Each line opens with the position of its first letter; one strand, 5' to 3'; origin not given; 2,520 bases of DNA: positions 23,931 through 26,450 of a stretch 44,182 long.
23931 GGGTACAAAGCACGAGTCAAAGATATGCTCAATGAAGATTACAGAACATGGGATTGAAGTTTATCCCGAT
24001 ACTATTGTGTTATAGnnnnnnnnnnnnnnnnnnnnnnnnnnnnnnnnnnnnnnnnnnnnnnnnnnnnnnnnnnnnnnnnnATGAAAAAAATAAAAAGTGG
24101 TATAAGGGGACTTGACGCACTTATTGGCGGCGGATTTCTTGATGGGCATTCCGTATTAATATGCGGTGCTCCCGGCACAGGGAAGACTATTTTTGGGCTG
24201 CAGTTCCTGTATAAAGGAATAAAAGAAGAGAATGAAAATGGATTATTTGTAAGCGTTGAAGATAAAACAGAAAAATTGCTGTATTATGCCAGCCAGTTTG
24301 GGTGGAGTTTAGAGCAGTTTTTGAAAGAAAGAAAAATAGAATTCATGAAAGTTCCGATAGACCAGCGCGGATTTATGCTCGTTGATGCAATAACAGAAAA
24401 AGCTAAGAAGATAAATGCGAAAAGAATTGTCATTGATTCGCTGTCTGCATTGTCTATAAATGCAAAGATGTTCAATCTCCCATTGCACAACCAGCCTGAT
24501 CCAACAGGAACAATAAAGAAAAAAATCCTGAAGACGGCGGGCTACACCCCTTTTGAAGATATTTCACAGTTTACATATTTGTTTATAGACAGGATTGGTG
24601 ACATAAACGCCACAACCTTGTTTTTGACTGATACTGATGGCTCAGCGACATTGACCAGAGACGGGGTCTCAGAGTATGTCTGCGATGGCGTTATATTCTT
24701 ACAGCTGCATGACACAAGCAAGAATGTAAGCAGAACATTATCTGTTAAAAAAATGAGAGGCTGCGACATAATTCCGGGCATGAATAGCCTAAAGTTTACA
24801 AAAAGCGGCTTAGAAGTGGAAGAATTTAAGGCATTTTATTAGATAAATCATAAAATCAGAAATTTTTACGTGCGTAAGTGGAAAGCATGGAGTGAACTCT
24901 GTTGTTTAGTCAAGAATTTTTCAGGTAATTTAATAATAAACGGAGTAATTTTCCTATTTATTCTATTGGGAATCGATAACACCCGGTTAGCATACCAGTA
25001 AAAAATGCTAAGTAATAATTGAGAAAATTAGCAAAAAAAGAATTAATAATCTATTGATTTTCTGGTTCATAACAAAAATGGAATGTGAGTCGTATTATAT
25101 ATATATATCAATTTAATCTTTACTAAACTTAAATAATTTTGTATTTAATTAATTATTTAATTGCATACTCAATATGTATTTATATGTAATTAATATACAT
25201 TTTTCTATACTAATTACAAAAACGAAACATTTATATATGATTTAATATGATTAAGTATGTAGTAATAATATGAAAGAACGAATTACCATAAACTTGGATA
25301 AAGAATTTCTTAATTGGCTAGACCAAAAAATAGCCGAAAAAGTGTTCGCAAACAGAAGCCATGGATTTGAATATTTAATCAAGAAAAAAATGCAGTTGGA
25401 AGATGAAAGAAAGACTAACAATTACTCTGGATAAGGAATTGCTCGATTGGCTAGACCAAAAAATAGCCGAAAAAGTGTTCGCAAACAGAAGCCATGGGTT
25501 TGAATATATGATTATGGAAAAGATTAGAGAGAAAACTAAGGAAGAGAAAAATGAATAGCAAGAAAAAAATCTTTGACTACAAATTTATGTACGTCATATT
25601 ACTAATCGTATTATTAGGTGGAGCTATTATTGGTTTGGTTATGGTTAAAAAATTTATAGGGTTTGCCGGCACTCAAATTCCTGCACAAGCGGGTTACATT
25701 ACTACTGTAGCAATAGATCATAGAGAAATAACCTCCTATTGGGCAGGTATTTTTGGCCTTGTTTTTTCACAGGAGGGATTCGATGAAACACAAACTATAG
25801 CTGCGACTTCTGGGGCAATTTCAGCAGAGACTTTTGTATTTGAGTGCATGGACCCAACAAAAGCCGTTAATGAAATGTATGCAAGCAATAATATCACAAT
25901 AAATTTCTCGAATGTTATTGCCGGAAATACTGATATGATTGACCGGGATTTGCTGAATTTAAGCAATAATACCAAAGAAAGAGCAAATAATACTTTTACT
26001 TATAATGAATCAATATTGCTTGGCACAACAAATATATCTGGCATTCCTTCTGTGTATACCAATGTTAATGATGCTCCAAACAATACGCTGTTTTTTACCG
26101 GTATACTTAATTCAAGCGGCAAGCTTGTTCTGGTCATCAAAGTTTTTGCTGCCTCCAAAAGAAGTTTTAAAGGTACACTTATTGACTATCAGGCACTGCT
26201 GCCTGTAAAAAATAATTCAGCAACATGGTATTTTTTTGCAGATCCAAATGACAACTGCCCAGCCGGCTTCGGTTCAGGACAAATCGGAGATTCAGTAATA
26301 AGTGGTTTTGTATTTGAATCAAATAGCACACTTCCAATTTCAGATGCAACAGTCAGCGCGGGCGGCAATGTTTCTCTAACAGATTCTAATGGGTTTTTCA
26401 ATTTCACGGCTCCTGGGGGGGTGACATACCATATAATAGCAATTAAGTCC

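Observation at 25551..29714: Rosetta-stone fusion: surface module and TM-ATPase are two genes in copy 1 but one 1387-aa polypeptide in copy 2, joined by a (GAGQ)n linker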

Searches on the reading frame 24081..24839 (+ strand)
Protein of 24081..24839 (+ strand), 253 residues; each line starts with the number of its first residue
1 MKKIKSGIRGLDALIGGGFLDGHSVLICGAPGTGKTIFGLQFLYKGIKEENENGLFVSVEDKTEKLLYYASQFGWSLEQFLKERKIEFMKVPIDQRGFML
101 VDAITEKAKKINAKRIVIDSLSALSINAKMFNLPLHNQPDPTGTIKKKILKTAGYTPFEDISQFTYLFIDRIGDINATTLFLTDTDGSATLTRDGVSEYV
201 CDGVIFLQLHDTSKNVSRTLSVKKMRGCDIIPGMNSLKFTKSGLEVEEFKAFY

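Call 12: search_protein_families(library=pfam, proteins=[window:24081-24839:+], max_evalue=0.01)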
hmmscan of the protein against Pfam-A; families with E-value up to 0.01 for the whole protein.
window:24081-24839:+ (253 aa): 9 families
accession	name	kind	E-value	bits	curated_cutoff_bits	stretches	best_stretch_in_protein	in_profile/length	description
PF06745.19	ATPase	-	5.6e-49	167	26.6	2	4-127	1-135/231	KaiC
PF07088.17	GvpD_P-loop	-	6e-07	30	24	1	22-212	10-177/189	GvpD gas vesicle protein, P-loop domain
PF03796.21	DnaB_C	-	2.2e-06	27.7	27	1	4-127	2-115/255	DnaB-like helicase C terminal domain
PF13481.12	AAA_25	-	3.2e-05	24.1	27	1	4-124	15-155/195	AAA domain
PF13401.12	AAA_22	-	0.00022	22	27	1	24-132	7-102/130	AAA domain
PF13479.12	AAA_24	-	0.0012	19.2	27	1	24-124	4-76/195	AAA domain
PF09848.15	SLFN-g3_helicase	-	0.0013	18.5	24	1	24-69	3-49/354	Schlafen group 3, DNA/RNA helicase domain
PF12775.13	AAA_7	-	0.0045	17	25.8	1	22-106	33-111/181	P-loop containing dynein motor region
PF20720.3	nSTAND3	-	0.0052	16.9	27.2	1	23-53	18-48/155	Novel STAND NTPase 3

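Call 77: search_protein_families(library=padloc, proteins=[window:24081-24839:+], max_evalue=0.001)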
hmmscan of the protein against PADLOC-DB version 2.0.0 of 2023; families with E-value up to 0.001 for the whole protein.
window:24081-24839:+ (253 aa): 0 families

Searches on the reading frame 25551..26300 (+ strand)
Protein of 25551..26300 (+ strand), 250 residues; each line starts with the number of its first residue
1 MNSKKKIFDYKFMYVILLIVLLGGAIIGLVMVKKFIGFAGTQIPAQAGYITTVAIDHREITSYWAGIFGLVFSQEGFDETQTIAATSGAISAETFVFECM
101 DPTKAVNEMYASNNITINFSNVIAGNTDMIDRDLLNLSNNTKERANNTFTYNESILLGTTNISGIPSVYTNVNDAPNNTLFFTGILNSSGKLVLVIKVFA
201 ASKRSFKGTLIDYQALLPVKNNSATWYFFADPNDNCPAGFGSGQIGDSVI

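Call 42: find_homologous_proteins(query=window:25551-26300:+, max_evalue=0.001)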
Query window:25551-26300:+ (250 aa): 2 proteins with E <= 0.001 among 892 candidates.
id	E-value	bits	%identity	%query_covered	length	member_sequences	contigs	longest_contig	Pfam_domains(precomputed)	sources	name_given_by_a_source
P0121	4.7e-83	296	57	94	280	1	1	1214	-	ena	-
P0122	4.6e-53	198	61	60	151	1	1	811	-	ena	-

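Call 71: predict_structure(alignment_id=A3)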
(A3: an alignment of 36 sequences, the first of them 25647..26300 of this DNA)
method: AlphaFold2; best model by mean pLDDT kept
length: 218 residues; sequences in the alignment: 36
mean_pLDDT: 88.1   pTM: 0.83
mean pLDDT of the five models: 88.1, 86.0, 85.8, 85.8, 84.6
residues with pLDDT >= 90: 137; 70-90: 58; 50-70: 16; < 50: 7
segments of 3 or more residues with pLDDT < 50: 214-218
pLDDT, mean of each block of 10 residues (from residue 1): 54 79 81 96 91 96 93 95 97 98 89 95 97 93 81 98 95 87 95 97 77 48
secondary structure, 60 per line:
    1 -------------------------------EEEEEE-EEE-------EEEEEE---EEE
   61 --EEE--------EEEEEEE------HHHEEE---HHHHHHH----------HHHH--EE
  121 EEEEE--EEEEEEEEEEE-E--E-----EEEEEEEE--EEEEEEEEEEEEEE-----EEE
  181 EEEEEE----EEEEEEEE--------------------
elements in order: E32-37 E39-41 E49-54 E58-60 E63-65 E74-80 E90-92 H96-102 H113-116 E119-125 E128-138 E149-156 E159-172 E178-186 E191-198

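Call 74: fold_search(model_id=the predicted structure, library=pdb)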
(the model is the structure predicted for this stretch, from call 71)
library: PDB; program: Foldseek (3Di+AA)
matches with E <= 10: 641; with E <= 0.001: 0
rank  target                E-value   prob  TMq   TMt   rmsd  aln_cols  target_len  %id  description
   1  4wkz_B                3.9e-02  0.10  0.15  0.17  16.3       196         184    9  Complex of autonomous ScaG cohesin CohG and X-doc domains (released 2015-12-23)
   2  4dh2_C                1.0e-01  0.07  0.13  0.16  16.5       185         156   10  Crystal structure of Coh-OlpC(Cthe_0452)-Doc435(Cthe_0435) complex: A novel type I Cohesin-Dockerin complex from Clost (released 2012-11-28)
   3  4n2o_G                1.5e-01  0.07  0.15  0.16  16.2       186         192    8  Structure of a novel autonomous cohesin protein from Ruminococcus flavefaciens (released 2013-12-18)
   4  6kgf_A                2.0e-01  0.08  0.15  0.20  13.5       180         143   13  Crystal structure of CaDoc0917(R16D)-CaCohA2 complex at pH 8.2 (released 2020-07-08)
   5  4n2o_H                2.0e-01  0.08  0.15  0.17  13.2       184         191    5  Structure of a novel autonomous cohesin protein from Ruminococcus flavefaciens (released 2013-12-18)
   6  4n2o_B                2.0e-01  0.06  0.15  0.16  16.2       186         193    8  Structure of a novel autonomous cohesin protein from Ruminococcus flavefaciens (released 2013-12-18)
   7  4dh2_A                2.4e-01  0.03  0.10  0.12  17.1       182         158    9  Crystal structure of Coh-OlpC(Cthe_0452)-Doc435(Cthe_0435) complex: A novel type I Cohesin-Dockerin complex from Clost (released 2012-11-28)
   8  6kgd_A                2.5e-01  0.05  0.13  0.17  15.3       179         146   11  Crystal structure of CaDoc0917(R49D)-CaCohA2 complex at pH 8.0 (released 2020-07-08)
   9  2vn5_C                2.7e-01  0.07  0.14  0.18  16.0       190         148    9  The Clostridium cellulolyticum dockerin displays a dual binding mode for its cohesin partner (released 2008-05-20)
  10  2vn6_A                2.9e-01  0.06  0.15  0.19  17.0       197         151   11  The Clostridium cellulolyticum dockerin displays a dual binding mode for its cohesin partner (released 2008-05-13)
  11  6e8a_B                4.3e-01  0.10  0.19  0.25   7.5       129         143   11  Crystal structure of DcrB from Salmonella enterica at 1.92 Angstroms resolution (released 2018-10-31)
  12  8t85                  5.2e-01  0.09  0.10  0.07  12.3        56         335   14  Structure of RssB bound to beryllofluoride (released 2024-01-17)
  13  9awt_A                6.6e-01  0.03  0.13  0.05  15.8       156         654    7  Structure of the A type blood alpha-D-galactosamine galactosaminidase from Flavonifractor plautii in complex with GalN (released 2024-12-18)
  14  6ni0                  7.9e-01  0.08  0.15  0.14   7.6        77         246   13  Crystal Structure of the Beta Lactamase Class D YbxI from Burkholderia thailandensis (released 2019-01-16)
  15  7z7o_A                7.9e-01  0.01  0.13  0.13  17.7       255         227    7  Structure of the fluorescent protein NeonCyan0.95 at pH 7.5 (released 2022-05-04)
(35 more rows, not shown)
